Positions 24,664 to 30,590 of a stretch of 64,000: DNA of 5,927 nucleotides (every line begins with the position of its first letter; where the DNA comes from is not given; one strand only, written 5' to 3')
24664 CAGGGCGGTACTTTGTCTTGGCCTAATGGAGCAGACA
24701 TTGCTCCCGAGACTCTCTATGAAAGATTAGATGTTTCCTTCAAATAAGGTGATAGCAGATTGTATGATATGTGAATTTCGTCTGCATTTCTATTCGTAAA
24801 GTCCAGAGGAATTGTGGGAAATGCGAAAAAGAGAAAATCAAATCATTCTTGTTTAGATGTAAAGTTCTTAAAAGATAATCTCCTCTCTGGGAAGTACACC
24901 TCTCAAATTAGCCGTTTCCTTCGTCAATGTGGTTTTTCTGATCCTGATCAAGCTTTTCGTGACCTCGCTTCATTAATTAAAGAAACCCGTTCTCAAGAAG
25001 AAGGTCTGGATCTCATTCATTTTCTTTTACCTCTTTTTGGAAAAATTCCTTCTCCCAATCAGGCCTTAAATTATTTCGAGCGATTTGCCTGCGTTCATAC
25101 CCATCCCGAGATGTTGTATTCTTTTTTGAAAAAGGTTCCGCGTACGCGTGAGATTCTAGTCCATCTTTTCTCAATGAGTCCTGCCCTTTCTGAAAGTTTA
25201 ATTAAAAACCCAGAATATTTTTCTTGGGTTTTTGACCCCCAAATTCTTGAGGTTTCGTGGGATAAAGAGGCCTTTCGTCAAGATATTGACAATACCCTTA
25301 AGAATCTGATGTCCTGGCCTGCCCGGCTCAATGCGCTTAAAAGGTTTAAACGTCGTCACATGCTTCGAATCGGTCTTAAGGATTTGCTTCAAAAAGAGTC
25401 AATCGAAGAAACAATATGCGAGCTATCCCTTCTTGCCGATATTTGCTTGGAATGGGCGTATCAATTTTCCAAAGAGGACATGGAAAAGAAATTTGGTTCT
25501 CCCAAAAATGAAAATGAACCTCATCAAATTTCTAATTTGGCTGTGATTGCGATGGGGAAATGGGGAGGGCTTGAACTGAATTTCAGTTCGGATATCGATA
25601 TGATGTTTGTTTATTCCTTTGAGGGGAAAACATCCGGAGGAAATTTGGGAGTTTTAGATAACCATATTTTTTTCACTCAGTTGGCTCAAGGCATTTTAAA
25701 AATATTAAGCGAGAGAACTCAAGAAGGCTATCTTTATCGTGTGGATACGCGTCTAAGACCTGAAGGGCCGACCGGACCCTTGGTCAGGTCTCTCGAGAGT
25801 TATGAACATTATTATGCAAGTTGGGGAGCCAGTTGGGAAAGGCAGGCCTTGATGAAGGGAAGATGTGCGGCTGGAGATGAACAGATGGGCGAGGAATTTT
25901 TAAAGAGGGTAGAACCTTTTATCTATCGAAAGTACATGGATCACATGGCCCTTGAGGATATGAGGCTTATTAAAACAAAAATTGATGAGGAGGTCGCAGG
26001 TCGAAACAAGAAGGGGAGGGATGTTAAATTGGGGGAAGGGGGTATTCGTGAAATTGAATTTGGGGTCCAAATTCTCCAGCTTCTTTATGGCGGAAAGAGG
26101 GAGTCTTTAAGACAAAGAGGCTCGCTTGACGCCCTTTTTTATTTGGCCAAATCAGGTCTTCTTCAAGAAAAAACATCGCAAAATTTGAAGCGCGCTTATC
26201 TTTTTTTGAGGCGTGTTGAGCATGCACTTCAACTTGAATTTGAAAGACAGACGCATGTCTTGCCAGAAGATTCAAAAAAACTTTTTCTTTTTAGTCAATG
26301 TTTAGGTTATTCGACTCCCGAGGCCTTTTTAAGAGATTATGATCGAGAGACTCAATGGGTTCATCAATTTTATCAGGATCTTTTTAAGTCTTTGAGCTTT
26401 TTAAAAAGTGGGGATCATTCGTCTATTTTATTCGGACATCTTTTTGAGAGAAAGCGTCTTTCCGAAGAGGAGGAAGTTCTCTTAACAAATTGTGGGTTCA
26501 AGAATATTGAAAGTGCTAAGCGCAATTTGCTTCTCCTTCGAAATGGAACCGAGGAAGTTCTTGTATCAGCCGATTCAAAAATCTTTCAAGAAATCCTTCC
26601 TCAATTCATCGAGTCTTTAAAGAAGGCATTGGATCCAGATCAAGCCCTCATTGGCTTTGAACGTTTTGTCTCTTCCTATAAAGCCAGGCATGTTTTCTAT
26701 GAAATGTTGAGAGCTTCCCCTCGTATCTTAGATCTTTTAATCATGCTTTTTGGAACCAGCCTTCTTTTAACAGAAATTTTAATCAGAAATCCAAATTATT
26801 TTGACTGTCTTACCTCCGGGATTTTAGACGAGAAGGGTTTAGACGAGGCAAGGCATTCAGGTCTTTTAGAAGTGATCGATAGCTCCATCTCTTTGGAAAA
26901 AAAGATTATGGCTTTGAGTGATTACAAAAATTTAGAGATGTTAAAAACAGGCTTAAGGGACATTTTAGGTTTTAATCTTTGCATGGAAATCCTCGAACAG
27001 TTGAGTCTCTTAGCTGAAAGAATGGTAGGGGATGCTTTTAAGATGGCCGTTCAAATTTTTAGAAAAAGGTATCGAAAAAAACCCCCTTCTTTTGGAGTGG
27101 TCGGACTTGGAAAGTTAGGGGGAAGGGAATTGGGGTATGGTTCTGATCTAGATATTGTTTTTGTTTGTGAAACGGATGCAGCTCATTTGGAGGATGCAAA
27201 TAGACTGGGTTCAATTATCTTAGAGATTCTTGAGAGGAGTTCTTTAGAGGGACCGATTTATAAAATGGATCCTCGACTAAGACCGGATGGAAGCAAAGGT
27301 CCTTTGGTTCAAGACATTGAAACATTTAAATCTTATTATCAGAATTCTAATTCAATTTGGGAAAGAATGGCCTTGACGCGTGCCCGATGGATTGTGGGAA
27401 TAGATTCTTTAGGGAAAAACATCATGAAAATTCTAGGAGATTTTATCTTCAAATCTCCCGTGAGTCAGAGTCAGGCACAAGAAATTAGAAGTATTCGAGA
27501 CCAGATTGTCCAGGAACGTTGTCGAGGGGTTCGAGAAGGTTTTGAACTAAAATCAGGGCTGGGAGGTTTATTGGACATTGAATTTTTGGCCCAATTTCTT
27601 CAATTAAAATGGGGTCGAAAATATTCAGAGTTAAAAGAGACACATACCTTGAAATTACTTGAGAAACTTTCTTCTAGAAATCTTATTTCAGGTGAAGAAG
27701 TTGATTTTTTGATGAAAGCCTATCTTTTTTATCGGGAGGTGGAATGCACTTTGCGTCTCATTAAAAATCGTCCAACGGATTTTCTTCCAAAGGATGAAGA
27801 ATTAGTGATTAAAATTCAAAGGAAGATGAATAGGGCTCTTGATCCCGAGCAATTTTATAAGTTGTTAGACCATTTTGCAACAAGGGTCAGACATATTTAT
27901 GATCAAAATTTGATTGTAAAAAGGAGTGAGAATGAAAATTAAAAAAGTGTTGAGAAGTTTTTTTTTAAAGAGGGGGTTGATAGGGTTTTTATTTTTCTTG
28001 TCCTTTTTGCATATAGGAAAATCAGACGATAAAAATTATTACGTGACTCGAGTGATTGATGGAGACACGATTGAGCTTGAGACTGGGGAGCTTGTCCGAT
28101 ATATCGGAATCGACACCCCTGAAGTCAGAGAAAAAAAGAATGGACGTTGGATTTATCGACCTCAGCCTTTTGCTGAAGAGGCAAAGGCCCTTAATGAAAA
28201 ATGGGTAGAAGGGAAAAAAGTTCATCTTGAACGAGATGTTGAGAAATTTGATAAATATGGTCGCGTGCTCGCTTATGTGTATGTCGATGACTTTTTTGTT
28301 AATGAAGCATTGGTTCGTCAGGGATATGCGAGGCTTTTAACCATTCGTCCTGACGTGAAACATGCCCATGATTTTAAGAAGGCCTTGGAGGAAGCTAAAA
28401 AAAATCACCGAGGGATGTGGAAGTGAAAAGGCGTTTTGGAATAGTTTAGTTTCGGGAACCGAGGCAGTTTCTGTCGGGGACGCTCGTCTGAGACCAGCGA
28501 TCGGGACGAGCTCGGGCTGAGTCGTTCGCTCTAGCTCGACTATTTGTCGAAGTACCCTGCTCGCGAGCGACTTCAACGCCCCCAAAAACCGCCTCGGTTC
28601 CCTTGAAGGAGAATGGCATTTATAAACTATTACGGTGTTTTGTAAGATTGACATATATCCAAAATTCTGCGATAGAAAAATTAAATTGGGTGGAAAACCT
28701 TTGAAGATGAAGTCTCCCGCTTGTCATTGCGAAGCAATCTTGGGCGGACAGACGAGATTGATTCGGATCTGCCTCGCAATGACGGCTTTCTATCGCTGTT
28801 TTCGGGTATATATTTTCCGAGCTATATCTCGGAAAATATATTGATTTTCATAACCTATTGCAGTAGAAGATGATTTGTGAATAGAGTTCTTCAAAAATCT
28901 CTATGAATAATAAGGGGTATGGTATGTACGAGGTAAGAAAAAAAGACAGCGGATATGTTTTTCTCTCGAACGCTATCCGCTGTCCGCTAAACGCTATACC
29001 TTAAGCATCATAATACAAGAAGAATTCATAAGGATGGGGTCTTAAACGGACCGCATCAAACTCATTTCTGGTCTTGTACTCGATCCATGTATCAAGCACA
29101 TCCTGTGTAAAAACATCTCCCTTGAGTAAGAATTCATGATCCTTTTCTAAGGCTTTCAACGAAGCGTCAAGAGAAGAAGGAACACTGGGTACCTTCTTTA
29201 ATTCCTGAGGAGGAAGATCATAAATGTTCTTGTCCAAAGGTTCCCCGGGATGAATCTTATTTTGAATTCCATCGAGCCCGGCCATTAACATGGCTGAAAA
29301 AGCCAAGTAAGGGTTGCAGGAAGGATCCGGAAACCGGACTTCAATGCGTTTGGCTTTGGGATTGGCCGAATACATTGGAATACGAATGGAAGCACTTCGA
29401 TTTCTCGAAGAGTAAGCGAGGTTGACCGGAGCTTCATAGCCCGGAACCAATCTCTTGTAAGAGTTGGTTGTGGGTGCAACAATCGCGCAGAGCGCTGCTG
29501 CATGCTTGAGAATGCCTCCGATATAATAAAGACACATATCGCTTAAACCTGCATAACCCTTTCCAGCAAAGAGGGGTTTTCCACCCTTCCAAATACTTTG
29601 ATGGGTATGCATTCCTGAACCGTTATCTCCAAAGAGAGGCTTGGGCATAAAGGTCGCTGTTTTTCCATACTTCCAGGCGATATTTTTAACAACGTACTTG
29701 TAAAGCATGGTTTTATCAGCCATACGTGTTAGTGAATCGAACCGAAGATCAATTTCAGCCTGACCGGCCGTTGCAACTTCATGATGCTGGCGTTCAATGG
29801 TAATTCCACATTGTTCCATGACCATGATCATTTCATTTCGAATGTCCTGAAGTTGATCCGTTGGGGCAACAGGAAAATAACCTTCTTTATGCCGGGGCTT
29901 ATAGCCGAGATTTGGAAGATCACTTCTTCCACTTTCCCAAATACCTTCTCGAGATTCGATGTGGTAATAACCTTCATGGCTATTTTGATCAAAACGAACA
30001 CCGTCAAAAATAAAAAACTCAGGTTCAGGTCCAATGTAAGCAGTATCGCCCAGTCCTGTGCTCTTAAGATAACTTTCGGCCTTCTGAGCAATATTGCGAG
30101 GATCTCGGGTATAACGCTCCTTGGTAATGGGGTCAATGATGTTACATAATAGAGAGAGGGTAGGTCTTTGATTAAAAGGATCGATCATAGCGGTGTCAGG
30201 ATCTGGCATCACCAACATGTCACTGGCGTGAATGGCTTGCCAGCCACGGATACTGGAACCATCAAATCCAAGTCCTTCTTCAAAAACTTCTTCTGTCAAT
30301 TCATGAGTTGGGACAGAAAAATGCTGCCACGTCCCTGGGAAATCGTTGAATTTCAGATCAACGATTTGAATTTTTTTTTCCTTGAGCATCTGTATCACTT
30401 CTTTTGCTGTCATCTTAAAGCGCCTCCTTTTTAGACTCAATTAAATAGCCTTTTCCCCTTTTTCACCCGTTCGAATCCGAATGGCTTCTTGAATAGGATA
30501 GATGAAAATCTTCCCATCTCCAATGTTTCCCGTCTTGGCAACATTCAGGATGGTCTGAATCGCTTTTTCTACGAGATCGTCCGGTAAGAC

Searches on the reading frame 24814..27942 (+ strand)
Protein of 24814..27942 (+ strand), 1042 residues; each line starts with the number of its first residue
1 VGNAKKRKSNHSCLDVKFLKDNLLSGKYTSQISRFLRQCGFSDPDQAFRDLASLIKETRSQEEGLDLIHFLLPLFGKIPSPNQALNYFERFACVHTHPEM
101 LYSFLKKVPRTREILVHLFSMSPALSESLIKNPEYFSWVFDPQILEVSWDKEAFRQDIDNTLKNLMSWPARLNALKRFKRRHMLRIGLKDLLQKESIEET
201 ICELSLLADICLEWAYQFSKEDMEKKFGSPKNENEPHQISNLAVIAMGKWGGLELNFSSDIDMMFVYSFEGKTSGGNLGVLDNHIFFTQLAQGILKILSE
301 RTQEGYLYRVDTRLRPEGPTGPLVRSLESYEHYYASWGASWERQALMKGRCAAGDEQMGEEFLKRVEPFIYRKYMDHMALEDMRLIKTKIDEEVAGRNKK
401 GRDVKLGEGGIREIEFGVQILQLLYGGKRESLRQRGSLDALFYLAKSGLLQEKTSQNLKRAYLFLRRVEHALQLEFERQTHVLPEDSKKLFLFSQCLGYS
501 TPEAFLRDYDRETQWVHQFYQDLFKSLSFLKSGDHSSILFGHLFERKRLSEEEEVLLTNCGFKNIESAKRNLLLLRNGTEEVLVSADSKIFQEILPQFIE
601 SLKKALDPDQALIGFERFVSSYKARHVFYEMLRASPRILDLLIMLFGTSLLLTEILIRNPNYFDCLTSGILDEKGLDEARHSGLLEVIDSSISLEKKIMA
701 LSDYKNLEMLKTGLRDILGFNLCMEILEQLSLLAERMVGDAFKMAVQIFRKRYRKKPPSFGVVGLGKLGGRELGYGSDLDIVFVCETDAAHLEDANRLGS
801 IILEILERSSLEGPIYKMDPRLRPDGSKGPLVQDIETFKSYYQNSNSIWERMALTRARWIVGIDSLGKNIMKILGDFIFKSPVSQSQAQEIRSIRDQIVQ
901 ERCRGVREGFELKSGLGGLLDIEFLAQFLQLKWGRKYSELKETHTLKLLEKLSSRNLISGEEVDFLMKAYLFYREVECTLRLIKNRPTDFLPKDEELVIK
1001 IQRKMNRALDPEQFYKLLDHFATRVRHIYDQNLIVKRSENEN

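Call 85: search_protein_families(library=pfam, proteins=[window:24814-27942:+], max_evalue=0.0001)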
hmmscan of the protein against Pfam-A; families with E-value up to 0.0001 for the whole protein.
window:24814-27942:+ (1042 aa): 2 families
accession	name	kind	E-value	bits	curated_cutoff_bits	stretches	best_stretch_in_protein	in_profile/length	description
PF03710.21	GlnE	-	3e-115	384.4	24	2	115-364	4-251/252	Glutamate-ammonia ligase adenylyltransferase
PF08335.16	GlnD_UR_UTase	-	3.7e-45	153.8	21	2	386-524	3-141/141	GlnD PII-uridylyltransferase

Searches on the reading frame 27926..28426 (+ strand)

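Call 85: search_protein_families(library=pfam, proteins=[window:27926-28426:+], max_evalue=0.0001)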
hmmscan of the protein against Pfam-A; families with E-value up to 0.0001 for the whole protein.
window:27926-28426:+ (166 aa): 1 family
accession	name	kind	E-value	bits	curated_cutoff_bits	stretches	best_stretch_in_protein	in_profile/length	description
PF00565.23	SNase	-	5.2e-25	88.4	21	1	57-166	2-106/107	Staphylococcal nuclease homologue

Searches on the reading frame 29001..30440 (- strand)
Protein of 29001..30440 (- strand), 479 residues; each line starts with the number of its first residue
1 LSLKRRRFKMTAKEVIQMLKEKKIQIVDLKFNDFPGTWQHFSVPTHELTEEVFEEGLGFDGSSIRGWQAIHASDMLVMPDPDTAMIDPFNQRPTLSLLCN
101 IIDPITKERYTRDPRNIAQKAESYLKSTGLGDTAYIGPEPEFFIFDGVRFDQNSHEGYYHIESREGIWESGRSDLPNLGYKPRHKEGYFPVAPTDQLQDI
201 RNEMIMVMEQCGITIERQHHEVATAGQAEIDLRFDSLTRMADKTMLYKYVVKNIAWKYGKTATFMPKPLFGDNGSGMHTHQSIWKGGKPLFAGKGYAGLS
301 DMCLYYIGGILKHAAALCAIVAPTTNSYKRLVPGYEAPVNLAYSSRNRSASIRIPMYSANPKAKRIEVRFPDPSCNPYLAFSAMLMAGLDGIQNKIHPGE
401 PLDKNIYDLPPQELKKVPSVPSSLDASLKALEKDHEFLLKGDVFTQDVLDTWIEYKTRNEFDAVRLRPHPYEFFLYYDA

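Call 85: search_protein_families(library=pfam, proteins=[window:29001-30440:-], max_evalue=0.0001)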
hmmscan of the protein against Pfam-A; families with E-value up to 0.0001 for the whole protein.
window:29001-30440:- (479 aa): 2 families
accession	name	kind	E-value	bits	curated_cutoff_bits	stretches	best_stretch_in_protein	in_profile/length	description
PF00120.29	Gln-synt_C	-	5.5e-141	470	24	1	112-475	2-343/344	Glutamine synthetase, catalytic domain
PF03951.24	Gln-synt_N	-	1e-32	112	33.4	1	24-104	2-82/82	Glutamine synthetase, beta-Grasp domain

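Call 86: list_cluster_members(proteins=[window:29001-30440:-, window:13640-14968:+, window:8573-9985:+, window:12446-13528:+, window:31924-33537:-])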
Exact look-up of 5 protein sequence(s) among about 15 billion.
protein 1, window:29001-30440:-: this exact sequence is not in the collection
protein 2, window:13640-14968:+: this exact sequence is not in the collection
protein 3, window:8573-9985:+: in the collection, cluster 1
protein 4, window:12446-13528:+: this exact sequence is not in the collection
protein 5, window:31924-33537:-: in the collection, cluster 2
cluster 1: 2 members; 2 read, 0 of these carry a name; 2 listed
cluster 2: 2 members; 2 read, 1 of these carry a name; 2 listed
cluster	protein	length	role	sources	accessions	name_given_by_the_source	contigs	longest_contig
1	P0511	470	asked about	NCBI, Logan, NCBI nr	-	-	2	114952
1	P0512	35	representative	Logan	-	-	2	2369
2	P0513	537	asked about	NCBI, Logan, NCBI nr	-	-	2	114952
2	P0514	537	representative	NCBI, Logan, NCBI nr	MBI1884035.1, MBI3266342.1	MAG: ammonium transporter [Chlamydiae bacterium] | ammonium transporter [Chlamydiota bacterium]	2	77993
